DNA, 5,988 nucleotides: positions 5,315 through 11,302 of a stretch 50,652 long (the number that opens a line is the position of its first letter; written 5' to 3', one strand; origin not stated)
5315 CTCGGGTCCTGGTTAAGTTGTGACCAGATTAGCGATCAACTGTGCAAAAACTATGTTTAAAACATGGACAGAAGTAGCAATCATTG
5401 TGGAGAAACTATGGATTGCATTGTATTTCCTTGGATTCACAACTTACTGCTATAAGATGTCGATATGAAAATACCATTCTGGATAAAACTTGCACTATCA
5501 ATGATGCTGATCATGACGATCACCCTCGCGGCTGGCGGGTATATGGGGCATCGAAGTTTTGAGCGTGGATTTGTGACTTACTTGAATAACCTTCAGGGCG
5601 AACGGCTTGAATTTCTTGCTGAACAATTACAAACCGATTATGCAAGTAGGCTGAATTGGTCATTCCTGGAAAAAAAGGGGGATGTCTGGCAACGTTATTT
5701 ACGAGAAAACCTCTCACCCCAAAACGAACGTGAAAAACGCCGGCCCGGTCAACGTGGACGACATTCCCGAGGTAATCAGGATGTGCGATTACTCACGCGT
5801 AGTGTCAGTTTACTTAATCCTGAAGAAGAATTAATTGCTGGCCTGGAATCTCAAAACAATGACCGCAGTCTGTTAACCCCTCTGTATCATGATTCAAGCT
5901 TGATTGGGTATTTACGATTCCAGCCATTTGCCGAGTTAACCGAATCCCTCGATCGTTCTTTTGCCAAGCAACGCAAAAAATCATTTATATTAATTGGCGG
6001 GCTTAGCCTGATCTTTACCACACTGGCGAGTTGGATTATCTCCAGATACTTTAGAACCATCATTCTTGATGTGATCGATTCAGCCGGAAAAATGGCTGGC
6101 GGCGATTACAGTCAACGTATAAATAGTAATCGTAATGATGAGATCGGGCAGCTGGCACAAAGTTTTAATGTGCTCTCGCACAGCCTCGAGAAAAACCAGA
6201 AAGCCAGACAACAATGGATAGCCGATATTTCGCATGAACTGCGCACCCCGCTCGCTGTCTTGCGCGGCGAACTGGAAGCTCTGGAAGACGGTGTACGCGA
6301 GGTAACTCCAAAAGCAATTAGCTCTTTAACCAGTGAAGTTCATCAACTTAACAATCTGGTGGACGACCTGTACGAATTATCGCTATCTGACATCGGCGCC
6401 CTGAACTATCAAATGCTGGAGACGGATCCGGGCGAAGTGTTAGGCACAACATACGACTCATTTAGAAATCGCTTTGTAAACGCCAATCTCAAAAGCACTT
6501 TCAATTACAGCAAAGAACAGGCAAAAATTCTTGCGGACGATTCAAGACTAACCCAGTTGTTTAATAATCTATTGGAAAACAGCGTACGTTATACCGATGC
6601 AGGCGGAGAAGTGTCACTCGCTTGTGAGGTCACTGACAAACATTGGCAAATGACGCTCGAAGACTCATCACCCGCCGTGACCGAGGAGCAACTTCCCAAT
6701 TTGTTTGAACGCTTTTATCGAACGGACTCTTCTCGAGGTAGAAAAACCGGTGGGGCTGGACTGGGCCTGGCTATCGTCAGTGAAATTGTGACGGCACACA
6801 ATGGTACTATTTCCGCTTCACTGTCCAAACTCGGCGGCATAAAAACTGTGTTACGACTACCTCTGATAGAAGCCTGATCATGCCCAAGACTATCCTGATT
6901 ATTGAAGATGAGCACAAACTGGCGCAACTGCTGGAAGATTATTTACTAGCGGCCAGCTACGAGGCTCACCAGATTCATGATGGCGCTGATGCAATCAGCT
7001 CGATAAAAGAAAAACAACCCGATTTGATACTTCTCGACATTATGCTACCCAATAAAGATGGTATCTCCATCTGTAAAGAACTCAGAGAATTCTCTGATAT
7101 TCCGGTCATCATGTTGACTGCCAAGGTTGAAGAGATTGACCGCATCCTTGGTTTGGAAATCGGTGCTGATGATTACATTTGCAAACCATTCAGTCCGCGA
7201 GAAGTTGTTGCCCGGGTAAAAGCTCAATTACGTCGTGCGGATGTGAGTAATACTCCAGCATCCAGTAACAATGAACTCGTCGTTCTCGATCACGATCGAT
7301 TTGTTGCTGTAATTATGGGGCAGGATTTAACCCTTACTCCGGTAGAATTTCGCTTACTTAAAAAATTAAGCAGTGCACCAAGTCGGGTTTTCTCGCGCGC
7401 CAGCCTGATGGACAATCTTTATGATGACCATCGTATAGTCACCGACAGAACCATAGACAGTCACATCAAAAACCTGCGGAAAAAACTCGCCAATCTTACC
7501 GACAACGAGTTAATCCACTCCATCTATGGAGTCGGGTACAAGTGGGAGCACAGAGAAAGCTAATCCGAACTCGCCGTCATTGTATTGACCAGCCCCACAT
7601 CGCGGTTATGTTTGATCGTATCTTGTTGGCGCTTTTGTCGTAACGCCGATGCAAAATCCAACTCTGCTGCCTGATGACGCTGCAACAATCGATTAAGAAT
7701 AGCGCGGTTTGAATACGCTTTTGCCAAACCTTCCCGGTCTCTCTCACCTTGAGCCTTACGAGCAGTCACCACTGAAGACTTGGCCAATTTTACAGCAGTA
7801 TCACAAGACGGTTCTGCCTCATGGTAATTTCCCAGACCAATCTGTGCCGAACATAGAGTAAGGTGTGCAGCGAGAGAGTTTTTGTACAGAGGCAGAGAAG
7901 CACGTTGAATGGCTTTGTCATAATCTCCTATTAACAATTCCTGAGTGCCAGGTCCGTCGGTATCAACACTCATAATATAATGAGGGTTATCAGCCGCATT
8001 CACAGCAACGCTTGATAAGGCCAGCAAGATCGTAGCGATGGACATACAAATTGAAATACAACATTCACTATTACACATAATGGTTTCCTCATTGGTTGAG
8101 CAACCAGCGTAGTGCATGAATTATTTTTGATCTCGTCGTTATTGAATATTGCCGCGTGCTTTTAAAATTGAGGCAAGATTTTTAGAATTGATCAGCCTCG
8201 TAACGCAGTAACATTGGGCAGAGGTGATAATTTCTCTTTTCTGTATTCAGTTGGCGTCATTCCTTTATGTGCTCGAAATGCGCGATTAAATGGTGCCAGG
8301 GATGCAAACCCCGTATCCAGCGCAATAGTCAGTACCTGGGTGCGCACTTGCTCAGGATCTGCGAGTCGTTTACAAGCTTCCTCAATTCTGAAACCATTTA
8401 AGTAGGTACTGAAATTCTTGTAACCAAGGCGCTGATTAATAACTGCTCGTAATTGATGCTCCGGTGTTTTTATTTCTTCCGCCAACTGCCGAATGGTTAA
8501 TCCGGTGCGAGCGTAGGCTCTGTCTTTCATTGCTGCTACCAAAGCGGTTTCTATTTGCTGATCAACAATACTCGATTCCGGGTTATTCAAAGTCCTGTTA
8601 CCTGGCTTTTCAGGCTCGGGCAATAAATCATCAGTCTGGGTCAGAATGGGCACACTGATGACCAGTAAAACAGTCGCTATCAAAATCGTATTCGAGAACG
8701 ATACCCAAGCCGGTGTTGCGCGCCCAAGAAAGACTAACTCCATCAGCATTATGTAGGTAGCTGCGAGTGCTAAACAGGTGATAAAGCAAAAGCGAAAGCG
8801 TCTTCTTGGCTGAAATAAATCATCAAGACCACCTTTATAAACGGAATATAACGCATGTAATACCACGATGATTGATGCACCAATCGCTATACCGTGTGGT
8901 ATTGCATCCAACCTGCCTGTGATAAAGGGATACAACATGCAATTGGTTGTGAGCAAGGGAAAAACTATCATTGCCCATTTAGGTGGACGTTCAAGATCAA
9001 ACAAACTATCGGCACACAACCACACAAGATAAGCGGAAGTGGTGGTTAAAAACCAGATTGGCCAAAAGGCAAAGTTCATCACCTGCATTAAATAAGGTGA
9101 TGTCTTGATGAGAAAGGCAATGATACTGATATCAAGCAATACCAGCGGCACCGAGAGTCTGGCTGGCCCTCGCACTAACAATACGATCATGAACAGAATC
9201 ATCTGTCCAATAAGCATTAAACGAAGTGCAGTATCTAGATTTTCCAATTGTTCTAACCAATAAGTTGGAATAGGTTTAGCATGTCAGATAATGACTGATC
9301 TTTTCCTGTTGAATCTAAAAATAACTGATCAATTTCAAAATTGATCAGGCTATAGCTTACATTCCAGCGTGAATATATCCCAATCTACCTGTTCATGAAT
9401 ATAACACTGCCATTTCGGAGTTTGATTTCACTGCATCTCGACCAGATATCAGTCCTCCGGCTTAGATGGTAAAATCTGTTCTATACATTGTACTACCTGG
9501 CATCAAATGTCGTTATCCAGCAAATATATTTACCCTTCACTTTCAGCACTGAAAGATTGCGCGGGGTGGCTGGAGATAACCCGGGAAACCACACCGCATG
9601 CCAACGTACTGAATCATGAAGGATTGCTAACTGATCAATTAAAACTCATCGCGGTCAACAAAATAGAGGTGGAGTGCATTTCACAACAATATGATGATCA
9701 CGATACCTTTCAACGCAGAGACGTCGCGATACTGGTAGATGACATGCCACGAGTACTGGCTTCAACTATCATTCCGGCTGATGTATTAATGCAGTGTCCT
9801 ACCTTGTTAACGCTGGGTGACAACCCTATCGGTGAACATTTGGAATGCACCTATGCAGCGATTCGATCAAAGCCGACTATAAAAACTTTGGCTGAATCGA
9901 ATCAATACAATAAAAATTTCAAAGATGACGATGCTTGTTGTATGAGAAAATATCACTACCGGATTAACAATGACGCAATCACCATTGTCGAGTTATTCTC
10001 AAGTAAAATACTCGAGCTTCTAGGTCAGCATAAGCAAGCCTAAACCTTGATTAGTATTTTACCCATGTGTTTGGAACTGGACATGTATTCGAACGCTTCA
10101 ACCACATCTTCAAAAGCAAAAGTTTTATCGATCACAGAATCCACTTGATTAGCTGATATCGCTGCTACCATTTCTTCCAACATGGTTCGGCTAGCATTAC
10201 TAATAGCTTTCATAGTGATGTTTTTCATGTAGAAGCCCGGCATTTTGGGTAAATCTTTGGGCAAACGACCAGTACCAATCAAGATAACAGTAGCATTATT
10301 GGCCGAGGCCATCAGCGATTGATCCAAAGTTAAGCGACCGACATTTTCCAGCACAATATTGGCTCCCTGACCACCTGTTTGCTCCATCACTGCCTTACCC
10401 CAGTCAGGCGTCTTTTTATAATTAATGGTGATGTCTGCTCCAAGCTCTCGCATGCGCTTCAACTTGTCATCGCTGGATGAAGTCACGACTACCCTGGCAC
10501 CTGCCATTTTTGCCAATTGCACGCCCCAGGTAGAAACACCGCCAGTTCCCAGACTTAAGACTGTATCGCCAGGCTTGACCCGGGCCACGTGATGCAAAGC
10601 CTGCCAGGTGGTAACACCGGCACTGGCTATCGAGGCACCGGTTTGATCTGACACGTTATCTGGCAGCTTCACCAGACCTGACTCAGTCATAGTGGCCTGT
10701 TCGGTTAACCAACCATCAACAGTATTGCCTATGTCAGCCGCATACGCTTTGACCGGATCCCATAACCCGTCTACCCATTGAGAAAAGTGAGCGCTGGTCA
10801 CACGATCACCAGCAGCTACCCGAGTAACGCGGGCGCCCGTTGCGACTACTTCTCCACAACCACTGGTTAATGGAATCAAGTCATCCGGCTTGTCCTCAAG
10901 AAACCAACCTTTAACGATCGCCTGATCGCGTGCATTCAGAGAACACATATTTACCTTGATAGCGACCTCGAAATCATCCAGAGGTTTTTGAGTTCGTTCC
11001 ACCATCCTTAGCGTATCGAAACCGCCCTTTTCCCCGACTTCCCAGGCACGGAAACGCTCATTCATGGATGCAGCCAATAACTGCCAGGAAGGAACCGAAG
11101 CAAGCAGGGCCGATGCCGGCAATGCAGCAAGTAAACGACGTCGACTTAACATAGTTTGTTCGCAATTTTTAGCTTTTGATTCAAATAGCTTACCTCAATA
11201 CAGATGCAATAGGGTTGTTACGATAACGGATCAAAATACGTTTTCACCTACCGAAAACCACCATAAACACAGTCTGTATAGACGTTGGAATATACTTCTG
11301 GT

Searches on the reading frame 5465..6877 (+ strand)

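Call 13: search_protein_families(library=pfam, proteins=[window:5465-6877:+], max_evalue=0.0001)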
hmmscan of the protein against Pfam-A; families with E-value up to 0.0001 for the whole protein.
window:5465-6877:+ (470 aa): 3 families
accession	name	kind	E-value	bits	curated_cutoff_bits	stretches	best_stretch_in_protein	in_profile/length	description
PF02518.31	HATPase_c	-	3.3e-23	82.7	26.4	1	358-467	2-109/111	Histidine kinase-, DNA gyrase B-, and HSP90-like ATPase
PF00512.31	HisKA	-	2.4e-16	60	26.9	1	247-306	1-61/66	His Kinase A (phospho-acceptor) domain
PF00672.30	HAMP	-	1.7e-11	44.7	25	1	194-242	4-52/53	HAMP domain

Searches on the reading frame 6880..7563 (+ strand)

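Call 65: search_protein_families(library=pfam, proteins=[window:6880-7563:+], max_evalue=0.00001)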
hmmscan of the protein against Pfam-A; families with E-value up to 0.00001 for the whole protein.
window:6880-7563:+ (227 aa): 2 families
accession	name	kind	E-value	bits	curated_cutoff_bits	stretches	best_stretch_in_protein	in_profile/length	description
PF00072.30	Response_reg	-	3e-28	98.7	30.2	1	5-114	1-111/111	Response regulator receiver domain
PF00486.34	Trans_reg_C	-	6.7e-21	74.6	26.2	1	147-221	1-76/77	Transcriptional regulatory protein, C terminal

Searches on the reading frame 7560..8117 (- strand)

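Call 65: search_protein_families(library=pfam, proteins=[window:7560-8117:-], max_evalue=0.00001)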
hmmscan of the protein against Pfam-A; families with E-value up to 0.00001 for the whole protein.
window:7560-8117:- (185 aa): 1 family
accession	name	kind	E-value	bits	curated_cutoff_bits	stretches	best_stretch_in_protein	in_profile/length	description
PF00515.34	TPR_1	-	2.9e-07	30.4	27.8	0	132-161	1-30/34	Tetratricopeptide repeat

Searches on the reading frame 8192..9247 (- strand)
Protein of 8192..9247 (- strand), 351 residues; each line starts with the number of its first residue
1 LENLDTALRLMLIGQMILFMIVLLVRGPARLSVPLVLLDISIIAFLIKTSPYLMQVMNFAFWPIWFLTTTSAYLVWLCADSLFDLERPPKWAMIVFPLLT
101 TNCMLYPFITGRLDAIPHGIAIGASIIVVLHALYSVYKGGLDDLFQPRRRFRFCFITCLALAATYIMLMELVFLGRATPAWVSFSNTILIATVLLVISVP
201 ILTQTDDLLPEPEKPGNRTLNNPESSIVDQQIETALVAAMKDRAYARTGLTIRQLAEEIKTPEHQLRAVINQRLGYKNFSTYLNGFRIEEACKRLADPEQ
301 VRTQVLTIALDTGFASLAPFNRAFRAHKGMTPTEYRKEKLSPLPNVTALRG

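Call 65: search_protein_families(library=pfam, proteins=[window:8192-9247:-], max_evalue=0.00001)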
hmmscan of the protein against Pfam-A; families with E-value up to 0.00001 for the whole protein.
window:8192-9247:- (351 aa): 2 families
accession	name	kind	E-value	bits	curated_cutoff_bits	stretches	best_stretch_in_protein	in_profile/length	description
PF12833.13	HTH_18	-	1.5e-15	57.7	33.6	1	255-337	1-79/80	Helix-turn-helix domain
PF00165.29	HTH_AraC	-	4.1e-06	27.2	26.6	0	305-337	11-42/42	Bacterial regulatory helix-turn-helix proteins, AraC family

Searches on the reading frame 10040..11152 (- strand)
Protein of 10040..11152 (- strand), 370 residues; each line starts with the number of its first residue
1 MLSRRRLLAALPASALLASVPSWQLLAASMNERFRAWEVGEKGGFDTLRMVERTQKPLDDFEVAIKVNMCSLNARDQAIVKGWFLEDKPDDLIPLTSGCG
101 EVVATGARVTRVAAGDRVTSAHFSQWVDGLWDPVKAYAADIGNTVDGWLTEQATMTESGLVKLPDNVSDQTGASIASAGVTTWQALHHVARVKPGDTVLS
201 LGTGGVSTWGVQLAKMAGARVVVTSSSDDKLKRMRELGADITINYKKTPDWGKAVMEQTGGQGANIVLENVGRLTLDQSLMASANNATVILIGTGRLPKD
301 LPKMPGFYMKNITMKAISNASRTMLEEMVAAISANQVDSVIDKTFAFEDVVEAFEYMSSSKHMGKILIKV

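Call 65: search_protein_families(library=pfam, proteins=[window:10040-11152:-], max_evalue=0.00001)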
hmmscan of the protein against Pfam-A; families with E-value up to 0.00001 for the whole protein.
window:10040-11152:- (370 aa): 3 families
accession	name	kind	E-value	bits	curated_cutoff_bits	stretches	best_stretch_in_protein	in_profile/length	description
PF00107.32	ADH_zinc_N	-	1.7e-27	96.4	31.8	1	205-332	1-127/129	Zinc-binding dehydrogenase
PF13602.12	ADH_zinc_N_2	-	4e-21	76.8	27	1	237-368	1-134/134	Zinc-binding dehydrogenase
PF08240.17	ADH_N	-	7.1e-12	45.9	23.5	1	61-165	3-104/104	Alcohol dehydrogenase GroES-like domain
